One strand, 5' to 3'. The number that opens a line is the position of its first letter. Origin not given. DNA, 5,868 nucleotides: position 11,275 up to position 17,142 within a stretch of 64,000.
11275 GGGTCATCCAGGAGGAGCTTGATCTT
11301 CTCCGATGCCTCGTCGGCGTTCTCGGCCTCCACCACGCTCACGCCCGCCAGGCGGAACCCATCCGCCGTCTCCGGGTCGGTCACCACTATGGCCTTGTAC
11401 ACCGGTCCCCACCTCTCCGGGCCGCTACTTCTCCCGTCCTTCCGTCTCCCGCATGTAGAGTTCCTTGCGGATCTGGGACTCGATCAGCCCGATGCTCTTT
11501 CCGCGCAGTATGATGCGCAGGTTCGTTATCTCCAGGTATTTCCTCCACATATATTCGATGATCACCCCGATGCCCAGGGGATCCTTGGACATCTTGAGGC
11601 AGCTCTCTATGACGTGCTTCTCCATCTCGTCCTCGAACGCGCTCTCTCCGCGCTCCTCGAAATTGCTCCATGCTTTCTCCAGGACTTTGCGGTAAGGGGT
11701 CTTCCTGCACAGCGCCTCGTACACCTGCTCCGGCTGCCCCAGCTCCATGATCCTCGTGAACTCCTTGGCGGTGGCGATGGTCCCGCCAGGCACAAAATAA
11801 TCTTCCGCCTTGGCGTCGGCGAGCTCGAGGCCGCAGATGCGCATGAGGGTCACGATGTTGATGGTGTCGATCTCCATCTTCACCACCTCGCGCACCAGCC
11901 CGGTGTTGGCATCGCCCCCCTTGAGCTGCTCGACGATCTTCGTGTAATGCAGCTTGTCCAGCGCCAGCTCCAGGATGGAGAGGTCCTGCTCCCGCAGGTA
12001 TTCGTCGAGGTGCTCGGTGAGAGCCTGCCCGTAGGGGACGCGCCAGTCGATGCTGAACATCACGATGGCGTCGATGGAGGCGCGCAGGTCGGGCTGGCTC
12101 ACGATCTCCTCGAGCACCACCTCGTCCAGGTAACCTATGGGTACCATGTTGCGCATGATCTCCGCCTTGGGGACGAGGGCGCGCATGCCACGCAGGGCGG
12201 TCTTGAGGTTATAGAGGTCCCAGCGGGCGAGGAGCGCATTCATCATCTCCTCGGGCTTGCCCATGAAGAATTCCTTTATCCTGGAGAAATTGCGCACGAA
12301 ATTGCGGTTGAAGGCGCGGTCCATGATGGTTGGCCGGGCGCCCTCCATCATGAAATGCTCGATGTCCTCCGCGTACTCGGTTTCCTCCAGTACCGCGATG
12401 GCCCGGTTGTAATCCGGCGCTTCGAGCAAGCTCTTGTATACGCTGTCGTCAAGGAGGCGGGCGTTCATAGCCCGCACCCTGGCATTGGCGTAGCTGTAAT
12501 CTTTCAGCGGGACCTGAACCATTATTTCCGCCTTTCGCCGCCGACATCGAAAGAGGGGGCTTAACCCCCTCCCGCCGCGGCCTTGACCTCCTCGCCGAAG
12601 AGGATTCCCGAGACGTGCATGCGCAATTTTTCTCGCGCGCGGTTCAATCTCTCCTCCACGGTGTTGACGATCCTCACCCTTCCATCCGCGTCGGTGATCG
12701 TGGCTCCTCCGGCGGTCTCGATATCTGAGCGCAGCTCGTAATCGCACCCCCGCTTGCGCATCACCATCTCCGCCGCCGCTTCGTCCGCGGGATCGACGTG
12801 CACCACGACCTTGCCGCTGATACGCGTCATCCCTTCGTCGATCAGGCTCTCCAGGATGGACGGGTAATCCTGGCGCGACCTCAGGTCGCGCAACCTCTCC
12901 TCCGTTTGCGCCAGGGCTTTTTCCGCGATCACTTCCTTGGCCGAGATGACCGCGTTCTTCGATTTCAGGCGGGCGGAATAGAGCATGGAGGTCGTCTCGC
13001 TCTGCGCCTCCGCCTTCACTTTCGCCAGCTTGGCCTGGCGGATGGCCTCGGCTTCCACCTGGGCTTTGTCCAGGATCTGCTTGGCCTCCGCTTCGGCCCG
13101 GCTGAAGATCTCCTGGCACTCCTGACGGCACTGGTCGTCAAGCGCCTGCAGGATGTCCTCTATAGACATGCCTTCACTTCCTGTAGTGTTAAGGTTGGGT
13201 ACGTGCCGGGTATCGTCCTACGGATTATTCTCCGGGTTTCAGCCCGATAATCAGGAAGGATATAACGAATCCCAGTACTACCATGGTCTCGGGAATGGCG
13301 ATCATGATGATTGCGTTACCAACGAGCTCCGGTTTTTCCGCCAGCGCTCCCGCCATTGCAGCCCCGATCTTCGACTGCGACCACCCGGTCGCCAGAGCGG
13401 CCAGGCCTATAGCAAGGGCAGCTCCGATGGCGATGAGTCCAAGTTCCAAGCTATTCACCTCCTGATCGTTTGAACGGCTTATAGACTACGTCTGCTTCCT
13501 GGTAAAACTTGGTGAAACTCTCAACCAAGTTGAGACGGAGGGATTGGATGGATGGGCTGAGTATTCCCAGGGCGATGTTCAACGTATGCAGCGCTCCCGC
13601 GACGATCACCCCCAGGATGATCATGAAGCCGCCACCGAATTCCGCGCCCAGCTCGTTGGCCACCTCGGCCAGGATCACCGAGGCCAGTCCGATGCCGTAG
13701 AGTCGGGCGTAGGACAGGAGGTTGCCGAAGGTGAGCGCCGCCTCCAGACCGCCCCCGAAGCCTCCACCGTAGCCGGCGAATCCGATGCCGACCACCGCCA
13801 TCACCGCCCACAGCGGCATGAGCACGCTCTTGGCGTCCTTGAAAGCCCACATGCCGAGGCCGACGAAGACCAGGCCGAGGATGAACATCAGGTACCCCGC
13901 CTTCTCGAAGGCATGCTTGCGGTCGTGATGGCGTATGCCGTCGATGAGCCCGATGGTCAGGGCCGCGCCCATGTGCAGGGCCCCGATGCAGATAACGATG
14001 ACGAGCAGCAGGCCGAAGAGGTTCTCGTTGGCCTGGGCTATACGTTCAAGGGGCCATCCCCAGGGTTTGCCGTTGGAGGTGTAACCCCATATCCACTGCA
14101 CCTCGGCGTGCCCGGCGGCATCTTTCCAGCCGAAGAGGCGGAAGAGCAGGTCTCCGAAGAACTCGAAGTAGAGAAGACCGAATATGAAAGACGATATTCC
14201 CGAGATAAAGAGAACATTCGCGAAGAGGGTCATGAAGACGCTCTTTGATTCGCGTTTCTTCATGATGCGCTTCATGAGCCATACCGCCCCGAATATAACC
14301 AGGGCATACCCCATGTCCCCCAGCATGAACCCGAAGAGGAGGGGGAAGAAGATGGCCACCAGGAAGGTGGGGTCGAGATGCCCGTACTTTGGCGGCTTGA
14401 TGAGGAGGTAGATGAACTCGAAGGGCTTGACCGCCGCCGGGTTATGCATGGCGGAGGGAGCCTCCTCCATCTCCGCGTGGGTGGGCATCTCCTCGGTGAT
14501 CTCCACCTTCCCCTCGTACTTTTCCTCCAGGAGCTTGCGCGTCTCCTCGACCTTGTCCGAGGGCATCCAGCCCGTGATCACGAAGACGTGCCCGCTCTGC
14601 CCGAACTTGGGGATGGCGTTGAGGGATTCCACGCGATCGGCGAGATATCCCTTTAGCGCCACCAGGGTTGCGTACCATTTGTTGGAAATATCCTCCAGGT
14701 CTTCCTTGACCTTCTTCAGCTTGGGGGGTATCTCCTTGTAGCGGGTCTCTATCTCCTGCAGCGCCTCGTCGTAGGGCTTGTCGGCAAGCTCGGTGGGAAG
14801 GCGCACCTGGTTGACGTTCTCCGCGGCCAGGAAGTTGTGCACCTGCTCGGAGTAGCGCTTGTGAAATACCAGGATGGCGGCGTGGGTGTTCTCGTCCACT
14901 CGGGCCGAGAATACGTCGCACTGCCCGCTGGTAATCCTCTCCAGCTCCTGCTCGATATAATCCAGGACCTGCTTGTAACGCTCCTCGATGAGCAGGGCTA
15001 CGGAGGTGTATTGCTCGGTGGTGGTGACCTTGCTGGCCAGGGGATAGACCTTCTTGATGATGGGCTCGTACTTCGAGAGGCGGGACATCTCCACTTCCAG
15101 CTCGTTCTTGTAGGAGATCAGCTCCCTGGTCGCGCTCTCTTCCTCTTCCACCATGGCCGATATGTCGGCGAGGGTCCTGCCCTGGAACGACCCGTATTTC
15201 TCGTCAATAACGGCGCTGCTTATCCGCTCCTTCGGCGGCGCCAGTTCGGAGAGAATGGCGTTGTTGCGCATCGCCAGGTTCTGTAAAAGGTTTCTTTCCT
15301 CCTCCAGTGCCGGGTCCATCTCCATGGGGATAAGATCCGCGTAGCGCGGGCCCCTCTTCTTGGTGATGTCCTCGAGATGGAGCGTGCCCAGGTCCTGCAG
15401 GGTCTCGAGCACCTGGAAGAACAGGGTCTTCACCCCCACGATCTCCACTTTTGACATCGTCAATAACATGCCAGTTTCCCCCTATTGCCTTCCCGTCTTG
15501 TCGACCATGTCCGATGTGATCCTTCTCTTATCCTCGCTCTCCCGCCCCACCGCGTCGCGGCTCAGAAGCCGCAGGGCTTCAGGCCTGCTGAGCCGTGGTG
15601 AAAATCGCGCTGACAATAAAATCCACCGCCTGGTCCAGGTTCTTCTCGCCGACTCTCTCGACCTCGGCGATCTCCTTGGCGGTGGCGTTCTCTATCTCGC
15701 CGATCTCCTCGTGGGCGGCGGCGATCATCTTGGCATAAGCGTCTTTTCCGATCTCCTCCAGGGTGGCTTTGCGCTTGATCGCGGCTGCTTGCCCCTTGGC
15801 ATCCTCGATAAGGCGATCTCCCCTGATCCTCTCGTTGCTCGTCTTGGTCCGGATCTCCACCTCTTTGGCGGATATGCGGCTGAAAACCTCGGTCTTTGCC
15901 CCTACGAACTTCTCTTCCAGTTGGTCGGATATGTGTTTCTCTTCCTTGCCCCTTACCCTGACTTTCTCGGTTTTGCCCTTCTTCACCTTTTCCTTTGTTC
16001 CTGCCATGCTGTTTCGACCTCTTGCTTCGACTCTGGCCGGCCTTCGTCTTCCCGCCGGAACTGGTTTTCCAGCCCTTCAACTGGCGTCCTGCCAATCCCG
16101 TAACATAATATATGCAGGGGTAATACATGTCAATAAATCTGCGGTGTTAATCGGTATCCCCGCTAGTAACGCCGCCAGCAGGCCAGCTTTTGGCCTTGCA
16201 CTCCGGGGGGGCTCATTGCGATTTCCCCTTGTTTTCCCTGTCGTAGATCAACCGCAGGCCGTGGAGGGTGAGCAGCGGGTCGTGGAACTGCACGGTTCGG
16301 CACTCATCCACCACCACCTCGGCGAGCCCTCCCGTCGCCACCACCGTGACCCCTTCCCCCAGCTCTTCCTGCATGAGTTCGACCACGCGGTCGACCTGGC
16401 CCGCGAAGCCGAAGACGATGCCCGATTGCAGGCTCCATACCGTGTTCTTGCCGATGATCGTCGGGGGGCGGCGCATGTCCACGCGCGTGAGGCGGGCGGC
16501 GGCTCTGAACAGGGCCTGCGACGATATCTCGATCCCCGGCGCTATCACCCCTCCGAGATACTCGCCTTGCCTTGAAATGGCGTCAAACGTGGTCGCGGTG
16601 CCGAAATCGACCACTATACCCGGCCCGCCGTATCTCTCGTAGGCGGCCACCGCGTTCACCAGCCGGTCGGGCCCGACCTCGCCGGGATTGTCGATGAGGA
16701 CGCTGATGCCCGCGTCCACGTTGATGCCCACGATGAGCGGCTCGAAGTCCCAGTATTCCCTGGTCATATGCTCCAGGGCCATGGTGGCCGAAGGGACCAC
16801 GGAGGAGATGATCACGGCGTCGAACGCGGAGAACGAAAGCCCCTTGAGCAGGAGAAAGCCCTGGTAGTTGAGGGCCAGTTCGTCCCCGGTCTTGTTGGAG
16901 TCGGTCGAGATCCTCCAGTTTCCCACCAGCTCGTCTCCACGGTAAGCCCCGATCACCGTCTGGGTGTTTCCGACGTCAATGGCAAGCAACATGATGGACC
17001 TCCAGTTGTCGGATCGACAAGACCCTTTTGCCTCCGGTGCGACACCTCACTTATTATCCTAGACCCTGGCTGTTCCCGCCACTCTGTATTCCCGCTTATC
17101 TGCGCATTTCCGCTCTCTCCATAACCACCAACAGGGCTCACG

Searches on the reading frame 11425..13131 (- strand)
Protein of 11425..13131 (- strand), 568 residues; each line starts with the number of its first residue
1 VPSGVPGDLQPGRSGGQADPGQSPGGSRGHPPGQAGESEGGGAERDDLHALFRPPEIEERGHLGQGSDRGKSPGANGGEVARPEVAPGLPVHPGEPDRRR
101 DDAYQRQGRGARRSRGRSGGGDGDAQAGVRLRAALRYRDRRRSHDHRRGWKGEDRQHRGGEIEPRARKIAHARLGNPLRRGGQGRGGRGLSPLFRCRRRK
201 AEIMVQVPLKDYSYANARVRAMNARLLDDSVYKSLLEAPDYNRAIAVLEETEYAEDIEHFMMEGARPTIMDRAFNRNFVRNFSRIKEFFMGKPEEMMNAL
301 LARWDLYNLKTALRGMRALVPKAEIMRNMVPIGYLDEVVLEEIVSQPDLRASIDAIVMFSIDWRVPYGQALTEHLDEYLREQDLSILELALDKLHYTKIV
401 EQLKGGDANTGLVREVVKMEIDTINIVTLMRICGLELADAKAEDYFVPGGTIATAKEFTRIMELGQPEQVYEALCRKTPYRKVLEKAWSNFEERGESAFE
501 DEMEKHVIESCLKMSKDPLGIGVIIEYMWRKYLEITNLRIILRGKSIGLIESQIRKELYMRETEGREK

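Call 27: search_protein_families(library=pfam, proteins=[window:11425-13131:-], max_evalue=0.01)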
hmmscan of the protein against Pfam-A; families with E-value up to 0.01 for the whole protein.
window:11425-13131:- (568 aa): 1 family
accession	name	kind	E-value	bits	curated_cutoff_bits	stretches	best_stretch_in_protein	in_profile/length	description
PF01992.21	vATP-synt_AC39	-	3.2e-67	227.7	29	1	215-556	1-338/339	ATP synthase (C/AC39) subunit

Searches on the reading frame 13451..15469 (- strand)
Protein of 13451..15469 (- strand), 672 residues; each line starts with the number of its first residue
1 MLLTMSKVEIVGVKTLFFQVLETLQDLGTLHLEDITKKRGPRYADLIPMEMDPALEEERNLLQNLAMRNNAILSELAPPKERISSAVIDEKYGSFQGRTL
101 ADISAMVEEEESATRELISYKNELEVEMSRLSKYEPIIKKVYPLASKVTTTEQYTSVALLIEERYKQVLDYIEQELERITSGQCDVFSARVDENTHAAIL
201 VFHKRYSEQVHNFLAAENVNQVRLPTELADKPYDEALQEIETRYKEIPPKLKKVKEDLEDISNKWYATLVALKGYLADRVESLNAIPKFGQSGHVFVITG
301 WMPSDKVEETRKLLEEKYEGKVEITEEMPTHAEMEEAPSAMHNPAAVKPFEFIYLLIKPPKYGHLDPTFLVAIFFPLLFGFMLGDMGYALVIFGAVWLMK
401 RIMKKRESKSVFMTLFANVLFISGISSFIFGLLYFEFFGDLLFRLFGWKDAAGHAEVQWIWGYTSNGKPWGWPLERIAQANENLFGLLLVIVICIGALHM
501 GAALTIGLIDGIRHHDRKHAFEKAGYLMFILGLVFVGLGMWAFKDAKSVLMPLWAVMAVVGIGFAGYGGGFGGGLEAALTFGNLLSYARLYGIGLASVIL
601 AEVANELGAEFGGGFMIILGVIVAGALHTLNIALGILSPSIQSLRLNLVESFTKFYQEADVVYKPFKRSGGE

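Call 27: search_protein_families(library=pfam, proteins=[window:13451-15469:-], max_evalue=0.01)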
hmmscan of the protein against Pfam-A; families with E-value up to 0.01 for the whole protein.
window:13451-15469:- (672 aa): 1 family
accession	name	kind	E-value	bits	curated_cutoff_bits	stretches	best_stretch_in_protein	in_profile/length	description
PF01496.24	V_ATPase_I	-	2.5e-20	72.5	30.7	1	208-440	221-459/815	V-type ATPase 116kDa subunit family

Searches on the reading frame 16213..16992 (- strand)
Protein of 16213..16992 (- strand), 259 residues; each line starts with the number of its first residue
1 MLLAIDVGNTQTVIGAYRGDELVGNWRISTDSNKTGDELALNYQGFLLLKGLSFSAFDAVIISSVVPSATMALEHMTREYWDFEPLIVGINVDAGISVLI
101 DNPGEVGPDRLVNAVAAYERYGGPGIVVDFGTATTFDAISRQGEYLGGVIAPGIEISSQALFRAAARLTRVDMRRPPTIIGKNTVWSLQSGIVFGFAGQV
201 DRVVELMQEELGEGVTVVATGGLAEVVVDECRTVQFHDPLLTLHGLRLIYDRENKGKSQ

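Call 81: search_protein_families(library=pfam, proteins=[window:16213-16992:-], max_evalue=0.00001)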
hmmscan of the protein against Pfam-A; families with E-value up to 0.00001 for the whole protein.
window:16213-16992:- (259 aa): 1 family
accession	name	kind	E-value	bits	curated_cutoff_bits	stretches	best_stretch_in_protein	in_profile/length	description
PF03309.20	Pan_kinase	-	1.2e-70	238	24.7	1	2-205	1-204/205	Type III pantothenate kinase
